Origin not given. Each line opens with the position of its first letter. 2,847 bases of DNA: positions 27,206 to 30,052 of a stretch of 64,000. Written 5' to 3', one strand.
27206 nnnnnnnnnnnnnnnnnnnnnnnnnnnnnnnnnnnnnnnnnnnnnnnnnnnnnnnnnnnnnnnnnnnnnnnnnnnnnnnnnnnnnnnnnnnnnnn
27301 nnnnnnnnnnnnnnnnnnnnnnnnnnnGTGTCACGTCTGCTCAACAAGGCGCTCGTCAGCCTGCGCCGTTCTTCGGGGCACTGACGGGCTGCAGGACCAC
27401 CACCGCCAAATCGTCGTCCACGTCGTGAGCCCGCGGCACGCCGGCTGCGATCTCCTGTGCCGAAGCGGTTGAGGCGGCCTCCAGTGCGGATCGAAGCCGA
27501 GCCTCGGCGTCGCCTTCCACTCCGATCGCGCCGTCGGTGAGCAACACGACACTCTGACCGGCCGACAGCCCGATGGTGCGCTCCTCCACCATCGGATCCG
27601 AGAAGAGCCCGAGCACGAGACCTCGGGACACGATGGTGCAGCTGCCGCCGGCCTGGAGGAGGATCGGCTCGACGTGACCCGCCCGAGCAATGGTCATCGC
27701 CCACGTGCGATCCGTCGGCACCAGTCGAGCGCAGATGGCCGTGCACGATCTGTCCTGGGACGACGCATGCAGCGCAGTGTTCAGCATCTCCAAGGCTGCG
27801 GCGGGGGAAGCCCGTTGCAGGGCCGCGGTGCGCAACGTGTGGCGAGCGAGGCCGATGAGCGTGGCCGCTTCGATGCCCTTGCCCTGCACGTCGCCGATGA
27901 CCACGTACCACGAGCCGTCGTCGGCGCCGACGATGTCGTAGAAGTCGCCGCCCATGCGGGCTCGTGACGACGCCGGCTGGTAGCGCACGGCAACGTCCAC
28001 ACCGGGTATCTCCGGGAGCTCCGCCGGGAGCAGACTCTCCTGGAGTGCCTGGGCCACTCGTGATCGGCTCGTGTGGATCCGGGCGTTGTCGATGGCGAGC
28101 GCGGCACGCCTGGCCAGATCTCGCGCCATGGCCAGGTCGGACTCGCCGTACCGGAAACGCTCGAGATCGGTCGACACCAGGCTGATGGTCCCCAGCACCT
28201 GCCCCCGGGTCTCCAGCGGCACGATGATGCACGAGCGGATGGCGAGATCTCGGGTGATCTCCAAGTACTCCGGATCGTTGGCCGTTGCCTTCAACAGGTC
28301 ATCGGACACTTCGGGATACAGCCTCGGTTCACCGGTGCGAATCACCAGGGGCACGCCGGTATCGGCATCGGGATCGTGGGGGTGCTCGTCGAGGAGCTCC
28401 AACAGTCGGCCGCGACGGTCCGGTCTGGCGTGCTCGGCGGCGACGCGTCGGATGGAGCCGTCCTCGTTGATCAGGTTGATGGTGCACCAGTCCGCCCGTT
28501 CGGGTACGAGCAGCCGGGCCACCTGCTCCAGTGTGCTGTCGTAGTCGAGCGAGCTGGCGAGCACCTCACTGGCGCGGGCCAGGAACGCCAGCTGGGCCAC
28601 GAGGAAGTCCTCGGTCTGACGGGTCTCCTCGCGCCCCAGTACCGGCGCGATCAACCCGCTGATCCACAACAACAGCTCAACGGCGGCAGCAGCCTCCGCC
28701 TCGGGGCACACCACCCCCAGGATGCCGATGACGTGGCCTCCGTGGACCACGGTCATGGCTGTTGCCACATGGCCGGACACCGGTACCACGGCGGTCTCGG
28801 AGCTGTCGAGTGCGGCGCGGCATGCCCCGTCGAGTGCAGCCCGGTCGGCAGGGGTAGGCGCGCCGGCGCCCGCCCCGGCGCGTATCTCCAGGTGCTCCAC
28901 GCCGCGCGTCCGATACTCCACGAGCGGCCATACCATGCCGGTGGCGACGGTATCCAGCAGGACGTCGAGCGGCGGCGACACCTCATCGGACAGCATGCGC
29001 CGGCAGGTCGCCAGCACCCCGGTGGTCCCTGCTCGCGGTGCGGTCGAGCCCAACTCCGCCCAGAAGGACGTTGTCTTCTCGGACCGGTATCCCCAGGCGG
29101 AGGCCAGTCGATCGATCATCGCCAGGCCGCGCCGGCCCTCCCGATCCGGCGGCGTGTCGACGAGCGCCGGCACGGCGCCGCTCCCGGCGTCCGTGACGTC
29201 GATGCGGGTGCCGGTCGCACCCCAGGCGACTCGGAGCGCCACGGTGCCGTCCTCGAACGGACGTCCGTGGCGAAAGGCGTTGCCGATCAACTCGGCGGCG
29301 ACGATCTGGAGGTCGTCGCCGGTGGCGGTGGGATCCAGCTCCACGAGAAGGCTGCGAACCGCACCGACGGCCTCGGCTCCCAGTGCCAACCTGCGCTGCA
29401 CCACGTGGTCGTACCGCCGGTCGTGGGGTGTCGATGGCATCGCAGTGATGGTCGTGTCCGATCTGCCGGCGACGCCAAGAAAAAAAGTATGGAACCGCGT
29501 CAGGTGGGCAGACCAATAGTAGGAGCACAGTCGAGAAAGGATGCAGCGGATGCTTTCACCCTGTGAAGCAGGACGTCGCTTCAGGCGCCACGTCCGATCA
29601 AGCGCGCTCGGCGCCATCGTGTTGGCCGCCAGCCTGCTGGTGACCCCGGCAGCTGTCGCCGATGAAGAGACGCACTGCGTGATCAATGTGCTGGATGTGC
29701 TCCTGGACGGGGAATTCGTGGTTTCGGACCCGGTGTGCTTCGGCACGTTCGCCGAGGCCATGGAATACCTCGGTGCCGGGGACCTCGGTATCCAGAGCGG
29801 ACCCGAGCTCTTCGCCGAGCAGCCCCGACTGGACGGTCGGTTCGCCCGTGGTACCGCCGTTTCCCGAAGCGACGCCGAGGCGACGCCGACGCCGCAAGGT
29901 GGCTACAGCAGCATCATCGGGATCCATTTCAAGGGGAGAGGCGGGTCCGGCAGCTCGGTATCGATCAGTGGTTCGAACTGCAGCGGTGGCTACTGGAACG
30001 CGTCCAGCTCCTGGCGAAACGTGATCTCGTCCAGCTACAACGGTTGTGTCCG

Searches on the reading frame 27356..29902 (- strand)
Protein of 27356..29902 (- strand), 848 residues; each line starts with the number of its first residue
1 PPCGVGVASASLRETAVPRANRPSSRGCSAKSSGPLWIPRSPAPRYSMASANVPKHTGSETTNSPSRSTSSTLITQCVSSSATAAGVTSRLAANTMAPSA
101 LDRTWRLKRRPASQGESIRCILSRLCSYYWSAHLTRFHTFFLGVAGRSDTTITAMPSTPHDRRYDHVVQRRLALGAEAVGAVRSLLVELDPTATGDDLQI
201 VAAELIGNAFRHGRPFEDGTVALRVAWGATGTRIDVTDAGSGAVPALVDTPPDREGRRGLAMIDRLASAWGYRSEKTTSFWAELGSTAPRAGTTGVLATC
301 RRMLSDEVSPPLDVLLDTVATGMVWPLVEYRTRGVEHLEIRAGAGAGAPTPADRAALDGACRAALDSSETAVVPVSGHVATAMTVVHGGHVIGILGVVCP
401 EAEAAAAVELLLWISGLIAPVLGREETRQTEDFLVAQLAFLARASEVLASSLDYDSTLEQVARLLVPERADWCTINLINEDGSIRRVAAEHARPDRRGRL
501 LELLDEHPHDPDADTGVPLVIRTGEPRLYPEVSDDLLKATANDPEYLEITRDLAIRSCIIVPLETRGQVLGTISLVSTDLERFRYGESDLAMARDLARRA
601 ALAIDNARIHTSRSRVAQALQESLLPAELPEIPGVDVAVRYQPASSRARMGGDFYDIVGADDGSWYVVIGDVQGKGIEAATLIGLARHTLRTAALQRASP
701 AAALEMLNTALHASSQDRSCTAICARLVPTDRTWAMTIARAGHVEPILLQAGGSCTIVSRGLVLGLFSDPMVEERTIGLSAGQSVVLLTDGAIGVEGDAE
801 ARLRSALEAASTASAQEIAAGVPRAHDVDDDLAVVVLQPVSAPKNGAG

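Call 47: search_protein_families(library=pfam, proteins=[window:27356-29902:-], max_evalue=0.0001)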
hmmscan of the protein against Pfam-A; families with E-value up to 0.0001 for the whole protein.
window:27356-29902:- (848 aa): 6 families
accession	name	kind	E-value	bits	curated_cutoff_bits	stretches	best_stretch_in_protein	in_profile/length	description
PF07228.17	SpoIIE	-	5.5e-32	111.7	25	1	661-838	1-190/192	Stage II sporulation protein E (SpoIIE)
PF01590.32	GAF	-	1.8e-13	51.6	22.4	1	469-604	18-133/133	GAF domain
PF13185.12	GAF_2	-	1.2e-11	45.4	28.6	1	452-605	2-136/136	GAF domain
PF13581.12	HATPase_c_2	-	1.8e-09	38.1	27.4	1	188-275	23-117/127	Histidine kinase-like ATPase domain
PF13492.12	GAF_3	-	1.1e-06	29.5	27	1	456-606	8-129/129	GAF domain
PF02518.31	HATPase_c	-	1.1e-05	26.3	26.4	1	196-282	4-105/111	Histidine kinase-, DNA gyrase B-, and HSP90-like ATPase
